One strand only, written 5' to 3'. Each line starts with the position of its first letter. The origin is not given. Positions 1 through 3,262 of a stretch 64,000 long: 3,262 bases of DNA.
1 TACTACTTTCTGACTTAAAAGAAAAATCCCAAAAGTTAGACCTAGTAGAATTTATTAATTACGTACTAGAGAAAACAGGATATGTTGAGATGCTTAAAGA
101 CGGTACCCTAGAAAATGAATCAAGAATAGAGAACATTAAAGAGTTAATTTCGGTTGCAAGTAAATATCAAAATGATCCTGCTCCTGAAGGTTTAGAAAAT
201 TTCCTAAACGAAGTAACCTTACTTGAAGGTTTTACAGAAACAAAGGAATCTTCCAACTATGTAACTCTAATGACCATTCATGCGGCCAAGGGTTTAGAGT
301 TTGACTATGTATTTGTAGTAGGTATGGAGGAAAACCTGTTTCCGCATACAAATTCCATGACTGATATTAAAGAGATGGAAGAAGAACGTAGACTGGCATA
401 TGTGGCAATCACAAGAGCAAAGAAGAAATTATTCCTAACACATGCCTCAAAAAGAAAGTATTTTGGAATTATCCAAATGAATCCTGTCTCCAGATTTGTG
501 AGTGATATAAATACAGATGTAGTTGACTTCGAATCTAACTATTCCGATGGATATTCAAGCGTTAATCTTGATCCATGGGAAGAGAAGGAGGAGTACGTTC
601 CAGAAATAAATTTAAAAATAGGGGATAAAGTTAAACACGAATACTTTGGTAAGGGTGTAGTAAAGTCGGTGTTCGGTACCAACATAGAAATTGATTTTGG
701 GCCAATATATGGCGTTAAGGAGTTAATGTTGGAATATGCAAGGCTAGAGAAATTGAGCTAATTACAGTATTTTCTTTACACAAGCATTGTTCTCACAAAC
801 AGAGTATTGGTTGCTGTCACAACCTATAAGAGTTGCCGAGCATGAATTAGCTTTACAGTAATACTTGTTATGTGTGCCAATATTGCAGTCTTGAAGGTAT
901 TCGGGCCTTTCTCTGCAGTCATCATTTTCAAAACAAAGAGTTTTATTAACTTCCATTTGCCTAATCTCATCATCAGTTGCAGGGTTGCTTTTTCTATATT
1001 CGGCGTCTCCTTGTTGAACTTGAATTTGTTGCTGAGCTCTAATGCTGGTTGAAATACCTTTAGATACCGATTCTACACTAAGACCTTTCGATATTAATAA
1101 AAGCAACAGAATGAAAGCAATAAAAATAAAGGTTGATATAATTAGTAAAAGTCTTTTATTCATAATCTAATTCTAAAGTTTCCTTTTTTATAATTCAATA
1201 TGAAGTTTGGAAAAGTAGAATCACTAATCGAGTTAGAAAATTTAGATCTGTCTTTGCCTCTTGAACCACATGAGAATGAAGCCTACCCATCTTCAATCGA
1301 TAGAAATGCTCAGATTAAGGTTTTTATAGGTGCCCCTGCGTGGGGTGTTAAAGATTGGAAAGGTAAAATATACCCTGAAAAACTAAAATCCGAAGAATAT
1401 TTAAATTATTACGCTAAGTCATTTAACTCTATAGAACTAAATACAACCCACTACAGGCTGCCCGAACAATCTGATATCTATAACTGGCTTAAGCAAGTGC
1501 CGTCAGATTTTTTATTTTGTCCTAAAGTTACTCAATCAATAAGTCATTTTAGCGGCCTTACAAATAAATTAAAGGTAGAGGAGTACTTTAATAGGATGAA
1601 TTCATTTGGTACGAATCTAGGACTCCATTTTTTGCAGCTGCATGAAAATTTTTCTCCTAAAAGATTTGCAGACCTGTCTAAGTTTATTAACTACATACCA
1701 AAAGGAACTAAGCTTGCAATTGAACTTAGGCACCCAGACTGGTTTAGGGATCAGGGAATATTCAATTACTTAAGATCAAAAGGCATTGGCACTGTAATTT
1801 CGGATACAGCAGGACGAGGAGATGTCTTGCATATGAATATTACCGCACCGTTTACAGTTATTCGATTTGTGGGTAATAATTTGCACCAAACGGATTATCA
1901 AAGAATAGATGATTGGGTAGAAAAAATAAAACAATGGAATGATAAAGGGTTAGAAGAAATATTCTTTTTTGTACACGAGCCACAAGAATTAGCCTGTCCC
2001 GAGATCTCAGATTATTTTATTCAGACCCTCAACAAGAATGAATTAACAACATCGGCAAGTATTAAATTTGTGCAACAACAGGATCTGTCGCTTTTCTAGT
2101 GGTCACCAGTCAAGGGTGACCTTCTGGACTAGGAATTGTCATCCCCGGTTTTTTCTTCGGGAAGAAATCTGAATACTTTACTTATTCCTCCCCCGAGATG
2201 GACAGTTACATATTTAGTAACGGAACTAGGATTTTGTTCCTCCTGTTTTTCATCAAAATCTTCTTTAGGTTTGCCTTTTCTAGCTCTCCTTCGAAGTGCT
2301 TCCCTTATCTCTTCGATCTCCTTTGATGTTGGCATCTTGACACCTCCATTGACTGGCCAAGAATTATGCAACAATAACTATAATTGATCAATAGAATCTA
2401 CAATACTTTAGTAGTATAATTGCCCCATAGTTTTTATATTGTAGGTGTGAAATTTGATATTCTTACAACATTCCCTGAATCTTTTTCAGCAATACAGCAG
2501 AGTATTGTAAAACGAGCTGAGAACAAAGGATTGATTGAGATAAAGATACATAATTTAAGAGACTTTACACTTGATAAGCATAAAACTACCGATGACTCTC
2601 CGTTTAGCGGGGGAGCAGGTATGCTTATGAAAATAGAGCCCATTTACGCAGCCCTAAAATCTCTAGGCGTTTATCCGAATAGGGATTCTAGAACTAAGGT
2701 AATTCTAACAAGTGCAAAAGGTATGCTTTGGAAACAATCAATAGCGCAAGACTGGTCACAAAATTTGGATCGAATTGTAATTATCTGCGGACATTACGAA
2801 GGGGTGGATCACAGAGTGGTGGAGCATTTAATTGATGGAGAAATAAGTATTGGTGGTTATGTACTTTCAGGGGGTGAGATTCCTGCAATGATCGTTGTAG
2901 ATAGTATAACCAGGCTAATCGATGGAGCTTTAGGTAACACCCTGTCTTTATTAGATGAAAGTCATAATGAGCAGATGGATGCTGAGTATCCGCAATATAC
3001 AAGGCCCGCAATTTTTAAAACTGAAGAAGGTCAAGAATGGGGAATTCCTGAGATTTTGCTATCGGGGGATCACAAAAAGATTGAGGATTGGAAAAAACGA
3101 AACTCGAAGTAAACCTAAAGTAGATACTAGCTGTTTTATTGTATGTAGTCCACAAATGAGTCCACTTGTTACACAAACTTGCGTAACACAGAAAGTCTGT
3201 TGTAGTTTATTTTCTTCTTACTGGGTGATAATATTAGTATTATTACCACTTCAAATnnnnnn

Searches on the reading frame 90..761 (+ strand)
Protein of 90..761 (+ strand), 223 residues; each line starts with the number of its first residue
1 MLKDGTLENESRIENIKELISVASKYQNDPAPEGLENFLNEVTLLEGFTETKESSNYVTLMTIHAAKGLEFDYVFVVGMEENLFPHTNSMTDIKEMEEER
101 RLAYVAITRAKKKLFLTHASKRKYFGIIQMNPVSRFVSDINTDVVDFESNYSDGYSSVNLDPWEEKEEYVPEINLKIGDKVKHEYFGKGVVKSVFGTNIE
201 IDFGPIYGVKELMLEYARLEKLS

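Call 9: search_protein_families(library=pfam, proteins=[window:90-761:+], max_evalue=0.001)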
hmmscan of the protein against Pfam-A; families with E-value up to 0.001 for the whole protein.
window:90-761:+ (223 aa): 5 families
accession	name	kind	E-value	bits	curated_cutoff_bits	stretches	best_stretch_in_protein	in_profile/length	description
PF13361.12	UvrD_C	-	2.9e-36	126.1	25.6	1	9-120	234-349/350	UvrD-like helicase C-terminal domain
PF13538.12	UvrD_C_2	-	3.3e-13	49.7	27.4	1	58-116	2-51/52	UvrD-like helicase C-terminal domain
PF21196.3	PcrA_UvrD_tudor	-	1.3e-05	25.4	23.9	1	177-221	1-48/48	PcrA/UvrD tudor domain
PF01443.25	Viral_helicase1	-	0.00014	22.2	21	1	29-115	153-225/228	Viral superfamily 1 RNA helicase core domain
PF13087.12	AAA_12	-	0.00039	20.5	27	1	44-116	124-190/195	AAA domain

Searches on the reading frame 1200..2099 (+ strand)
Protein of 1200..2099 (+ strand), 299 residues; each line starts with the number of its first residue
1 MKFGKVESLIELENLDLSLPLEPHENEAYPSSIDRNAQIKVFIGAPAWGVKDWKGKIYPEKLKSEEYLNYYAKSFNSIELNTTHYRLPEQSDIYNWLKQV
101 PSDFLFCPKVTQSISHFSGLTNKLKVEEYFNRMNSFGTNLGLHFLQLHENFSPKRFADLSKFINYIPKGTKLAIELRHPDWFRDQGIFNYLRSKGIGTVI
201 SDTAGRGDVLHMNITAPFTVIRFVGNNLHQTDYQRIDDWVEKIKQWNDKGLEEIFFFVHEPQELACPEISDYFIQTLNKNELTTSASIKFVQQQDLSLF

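Call 9: search_protein_families(library=pfam, proteins=[window:1200-2099:+], max_evalue=0.001)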
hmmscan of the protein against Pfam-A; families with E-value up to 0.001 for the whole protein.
window:1200-2099:+ (299 aa): 1 family
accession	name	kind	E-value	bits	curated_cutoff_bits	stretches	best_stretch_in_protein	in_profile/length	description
PF01904.24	DUF72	-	2.8e-50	171.8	25.3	1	58-269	1-210/217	Protein of unknown function DUF72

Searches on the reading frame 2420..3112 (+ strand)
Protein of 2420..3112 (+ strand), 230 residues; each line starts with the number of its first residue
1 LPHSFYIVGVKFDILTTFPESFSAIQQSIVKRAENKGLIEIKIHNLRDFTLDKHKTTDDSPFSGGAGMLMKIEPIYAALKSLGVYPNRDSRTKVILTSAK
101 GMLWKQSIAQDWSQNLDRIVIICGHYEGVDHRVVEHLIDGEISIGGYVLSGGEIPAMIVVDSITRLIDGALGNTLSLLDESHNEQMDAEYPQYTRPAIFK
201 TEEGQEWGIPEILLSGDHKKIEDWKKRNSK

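Call 9: search_protein_families(library=pfam, proteins=[window:2420-3112:+], max_evalue=0.001)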
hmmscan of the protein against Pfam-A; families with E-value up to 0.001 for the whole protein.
window:2420-3112:+ (230 aa): 1 family
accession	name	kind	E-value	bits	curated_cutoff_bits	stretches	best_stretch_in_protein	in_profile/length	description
PF01746.26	tRNA_m1G_MT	-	1.1e-48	166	27.3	1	31-229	2-186/195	tRNA (Guanine-1)-methyltransferase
